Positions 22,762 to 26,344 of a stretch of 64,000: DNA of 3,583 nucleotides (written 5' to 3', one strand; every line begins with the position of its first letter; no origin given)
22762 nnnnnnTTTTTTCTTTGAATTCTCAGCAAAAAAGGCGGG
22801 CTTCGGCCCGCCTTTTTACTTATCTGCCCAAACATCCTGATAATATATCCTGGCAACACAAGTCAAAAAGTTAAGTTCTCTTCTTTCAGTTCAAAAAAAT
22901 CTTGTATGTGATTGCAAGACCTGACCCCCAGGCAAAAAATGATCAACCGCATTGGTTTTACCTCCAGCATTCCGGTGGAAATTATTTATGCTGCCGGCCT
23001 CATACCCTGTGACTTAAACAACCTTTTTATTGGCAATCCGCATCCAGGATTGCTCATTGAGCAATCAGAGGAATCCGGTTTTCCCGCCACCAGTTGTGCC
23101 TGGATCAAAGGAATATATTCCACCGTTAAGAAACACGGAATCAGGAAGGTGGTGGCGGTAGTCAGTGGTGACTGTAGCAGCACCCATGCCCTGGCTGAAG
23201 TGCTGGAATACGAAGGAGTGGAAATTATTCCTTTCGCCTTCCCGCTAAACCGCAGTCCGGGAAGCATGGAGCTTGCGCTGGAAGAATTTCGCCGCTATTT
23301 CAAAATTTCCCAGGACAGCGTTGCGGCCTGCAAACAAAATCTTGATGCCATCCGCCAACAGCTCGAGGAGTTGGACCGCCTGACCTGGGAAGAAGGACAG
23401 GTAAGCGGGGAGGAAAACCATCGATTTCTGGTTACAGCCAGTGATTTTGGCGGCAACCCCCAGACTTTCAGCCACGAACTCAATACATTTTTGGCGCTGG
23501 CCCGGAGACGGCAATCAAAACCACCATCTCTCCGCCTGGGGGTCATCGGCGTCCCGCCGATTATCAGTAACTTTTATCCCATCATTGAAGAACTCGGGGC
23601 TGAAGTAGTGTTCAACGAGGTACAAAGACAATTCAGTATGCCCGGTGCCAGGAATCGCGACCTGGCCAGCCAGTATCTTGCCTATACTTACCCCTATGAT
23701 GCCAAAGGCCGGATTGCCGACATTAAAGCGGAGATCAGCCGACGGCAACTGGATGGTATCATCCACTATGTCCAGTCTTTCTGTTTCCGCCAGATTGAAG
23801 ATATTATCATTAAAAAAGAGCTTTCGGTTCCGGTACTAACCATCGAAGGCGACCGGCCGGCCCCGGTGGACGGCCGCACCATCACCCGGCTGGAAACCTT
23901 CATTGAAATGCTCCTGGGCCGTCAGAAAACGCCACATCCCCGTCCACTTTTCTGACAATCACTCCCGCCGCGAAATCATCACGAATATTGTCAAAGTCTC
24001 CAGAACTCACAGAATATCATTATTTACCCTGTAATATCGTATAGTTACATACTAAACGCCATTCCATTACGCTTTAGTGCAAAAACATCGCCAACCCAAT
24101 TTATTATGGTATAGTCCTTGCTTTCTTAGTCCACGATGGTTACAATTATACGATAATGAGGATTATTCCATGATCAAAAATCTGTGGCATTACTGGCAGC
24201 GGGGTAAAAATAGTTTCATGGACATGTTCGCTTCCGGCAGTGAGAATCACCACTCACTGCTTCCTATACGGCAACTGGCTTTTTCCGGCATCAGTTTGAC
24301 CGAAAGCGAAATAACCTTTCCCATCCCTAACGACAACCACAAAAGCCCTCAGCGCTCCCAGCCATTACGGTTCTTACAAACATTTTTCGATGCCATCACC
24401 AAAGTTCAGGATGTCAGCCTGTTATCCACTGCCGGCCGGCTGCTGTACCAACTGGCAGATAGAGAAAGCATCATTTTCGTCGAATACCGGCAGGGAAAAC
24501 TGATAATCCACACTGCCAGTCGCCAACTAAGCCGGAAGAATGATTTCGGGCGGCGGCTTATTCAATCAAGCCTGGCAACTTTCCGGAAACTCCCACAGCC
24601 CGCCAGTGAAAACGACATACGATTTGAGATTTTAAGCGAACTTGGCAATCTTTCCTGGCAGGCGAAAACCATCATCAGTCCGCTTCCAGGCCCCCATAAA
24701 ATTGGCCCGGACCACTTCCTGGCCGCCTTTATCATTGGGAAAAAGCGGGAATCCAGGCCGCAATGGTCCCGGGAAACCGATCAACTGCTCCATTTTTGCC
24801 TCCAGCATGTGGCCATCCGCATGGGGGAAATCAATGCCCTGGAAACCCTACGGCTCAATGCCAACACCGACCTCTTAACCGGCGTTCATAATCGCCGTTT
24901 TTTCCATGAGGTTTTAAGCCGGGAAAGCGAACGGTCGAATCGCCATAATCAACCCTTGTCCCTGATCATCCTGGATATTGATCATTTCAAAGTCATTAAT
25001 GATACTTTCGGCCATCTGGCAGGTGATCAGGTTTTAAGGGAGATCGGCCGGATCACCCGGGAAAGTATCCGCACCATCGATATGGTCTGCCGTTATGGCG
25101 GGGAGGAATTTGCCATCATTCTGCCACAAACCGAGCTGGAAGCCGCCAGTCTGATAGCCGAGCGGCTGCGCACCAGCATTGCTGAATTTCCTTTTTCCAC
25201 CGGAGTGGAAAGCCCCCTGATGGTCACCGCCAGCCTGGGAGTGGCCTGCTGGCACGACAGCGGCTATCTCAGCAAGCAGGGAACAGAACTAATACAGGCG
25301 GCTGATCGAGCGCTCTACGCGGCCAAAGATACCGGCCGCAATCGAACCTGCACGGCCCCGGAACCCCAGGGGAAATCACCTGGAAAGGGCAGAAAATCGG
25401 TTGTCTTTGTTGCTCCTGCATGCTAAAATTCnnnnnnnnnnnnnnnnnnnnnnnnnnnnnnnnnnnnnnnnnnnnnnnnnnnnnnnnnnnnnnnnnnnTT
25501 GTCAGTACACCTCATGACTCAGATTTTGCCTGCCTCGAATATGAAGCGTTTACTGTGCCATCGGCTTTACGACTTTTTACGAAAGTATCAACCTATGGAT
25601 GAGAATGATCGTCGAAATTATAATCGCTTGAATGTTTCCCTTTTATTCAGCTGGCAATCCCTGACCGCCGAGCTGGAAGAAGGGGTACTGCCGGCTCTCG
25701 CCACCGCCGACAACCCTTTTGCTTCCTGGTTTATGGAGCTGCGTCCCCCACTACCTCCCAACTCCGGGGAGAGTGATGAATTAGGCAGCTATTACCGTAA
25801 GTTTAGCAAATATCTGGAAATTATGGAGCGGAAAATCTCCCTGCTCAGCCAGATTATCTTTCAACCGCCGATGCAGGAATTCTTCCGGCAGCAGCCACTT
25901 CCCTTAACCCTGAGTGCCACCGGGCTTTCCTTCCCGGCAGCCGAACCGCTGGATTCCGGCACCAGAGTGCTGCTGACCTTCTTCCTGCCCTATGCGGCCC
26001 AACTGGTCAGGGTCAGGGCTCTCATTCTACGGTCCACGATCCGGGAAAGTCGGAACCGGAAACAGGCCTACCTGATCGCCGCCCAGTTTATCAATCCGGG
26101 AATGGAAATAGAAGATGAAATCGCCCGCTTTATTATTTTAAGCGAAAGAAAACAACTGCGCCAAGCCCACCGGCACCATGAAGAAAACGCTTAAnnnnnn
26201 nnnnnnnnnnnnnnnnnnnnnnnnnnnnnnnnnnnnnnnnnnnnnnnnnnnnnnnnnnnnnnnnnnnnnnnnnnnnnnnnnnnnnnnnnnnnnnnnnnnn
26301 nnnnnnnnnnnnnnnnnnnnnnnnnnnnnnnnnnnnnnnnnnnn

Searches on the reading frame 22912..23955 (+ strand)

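Call 68: search_protein_families(library=pfam, proteins=[window:22912-23955:+], max_evalue=0.0001)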
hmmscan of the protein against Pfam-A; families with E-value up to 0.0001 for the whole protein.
window:22912-23955:+ (347 aa): 1 family
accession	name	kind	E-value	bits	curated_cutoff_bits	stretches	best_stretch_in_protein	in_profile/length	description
PF06050.19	HGD-D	-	7e-34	118.3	28.4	1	19-334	3-342/342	2-hydroxyglutaryl-CoA dehydratase, D-component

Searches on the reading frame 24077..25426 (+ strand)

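Call 68: search_protein_families(library=pfam, proteins=[window:24077-25426:+], max_evalue=0.0001)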
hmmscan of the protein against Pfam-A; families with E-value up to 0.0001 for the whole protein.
window:24077-25426:+ (449 aa): 1 family
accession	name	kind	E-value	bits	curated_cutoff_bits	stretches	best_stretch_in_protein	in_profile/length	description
PF00990.26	GGDEF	-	5.5e-49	166.5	23.8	1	262-423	1-161/161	Diguanylate cyclase, GGDEF domain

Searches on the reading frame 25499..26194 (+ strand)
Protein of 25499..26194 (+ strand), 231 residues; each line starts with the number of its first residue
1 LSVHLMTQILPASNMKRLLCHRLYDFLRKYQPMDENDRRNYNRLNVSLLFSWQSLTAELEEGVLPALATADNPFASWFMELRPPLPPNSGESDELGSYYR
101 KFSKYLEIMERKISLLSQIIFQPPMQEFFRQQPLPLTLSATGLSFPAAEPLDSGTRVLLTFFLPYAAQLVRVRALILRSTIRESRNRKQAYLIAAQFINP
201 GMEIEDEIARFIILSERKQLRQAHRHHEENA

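Call 68: search_protein_families(library=pfam, proteins=[window:25499-26194:+], max_evalue=0.0001)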
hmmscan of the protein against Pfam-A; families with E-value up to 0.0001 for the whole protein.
window:25499-26194:+ (231 aa): 1 family
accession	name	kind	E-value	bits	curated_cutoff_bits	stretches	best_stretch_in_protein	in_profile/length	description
PF07238.19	PilZ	-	1.2e-05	26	22.5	1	138-212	30-100/102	PilZ domain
